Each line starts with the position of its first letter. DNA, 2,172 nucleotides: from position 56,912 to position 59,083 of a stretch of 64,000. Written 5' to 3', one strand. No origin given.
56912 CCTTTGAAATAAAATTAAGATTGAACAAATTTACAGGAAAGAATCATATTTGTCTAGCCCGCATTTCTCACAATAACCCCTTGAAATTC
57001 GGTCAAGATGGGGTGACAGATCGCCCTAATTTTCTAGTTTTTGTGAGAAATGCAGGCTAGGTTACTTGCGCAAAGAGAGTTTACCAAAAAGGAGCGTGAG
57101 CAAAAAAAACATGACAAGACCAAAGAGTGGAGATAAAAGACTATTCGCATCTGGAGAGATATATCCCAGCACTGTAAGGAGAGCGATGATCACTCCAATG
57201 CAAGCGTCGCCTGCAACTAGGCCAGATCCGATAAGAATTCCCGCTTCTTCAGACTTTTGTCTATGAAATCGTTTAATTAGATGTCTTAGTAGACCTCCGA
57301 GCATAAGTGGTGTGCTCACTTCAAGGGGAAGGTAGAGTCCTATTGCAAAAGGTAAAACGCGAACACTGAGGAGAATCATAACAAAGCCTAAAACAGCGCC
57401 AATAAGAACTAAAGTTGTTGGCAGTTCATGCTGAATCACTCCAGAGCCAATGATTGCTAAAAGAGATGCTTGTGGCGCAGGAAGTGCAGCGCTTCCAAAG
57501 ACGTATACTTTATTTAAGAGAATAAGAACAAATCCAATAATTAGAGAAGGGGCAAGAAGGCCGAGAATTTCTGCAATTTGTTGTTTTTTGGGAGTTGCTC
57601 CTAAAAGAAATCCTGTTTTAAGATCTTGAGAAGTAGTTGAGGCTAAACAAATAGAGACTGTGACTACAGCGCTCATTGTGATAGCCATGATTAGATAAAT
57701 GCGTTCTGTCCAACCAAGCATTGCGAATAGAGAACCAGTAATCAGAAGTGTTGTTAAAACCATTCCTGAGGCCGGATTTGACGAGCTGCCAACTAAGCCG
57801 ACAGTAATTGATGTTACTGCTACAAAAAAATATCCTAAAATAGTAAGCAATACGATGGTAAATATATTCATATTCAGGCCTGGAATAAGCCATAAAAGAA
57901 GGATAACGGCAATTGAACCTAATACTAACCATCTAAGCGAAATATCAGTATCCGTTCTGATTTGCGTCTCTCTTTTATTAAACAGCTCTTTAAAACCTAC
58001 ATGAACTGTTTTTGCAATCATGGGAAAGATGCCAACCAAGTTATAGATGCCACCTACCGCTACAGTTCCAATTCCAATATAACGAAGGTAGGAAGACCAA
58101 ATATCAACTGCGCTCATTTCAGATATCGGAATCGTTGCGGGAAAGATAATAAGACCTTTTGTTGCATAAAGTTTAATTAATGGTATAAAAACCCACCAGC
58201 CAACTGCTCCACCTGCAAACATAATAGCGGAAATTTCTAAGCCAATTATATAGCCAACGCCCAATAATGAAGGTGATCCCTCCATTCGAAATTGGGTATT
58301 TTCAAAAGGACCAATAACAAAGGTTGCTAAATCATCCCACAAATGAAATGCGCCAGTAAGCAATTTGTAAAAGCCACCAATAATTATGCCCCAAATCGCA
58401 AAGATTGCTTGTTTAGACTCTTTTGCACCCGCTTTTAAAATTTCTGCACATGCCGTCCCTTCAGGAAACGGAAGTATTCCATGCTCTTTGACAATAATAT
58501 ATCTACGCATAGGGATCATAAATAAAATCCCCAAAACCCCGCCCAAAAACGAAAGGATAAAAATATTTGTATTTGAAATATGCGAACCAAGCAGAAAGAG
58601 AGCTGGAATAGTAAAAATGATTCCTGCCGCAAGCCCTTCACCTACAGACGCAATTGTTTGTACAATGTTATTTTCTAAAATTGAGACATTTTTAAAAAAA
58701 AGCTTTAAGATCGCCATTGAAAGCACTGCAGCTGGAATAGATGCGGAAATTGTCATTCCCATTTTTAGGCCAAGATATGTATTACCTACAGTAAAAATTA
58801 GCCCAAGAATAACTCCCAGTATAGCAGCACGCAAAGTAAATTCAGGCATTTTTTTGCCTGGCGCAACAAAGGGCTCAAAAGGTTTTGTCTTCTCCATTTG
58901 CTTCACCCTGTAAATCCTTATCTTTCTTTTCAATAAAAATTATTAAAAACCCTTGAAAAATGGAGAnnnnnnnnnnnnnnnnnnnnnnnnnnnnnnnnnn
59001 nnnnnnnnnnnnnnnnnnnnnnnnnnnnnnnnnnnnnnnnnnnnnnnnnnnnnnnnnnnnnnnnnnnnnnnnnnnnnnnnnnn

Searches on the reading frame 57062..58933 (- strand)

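Call 69: search_protein_families(library=pfam, proteins=[window:57062-58933:-], max_evalue=0.0001)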
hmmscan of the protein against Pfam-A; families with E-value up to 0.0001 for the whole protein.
window:57062-58933:- (623 aa): 1 family
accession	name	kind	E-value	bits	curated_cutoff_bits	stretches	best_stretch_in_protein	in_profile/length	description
PF03169.20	OPT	-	2.1e-96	324.4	25.8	1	31-586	1-622/623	OPT oligopeptide transporter protein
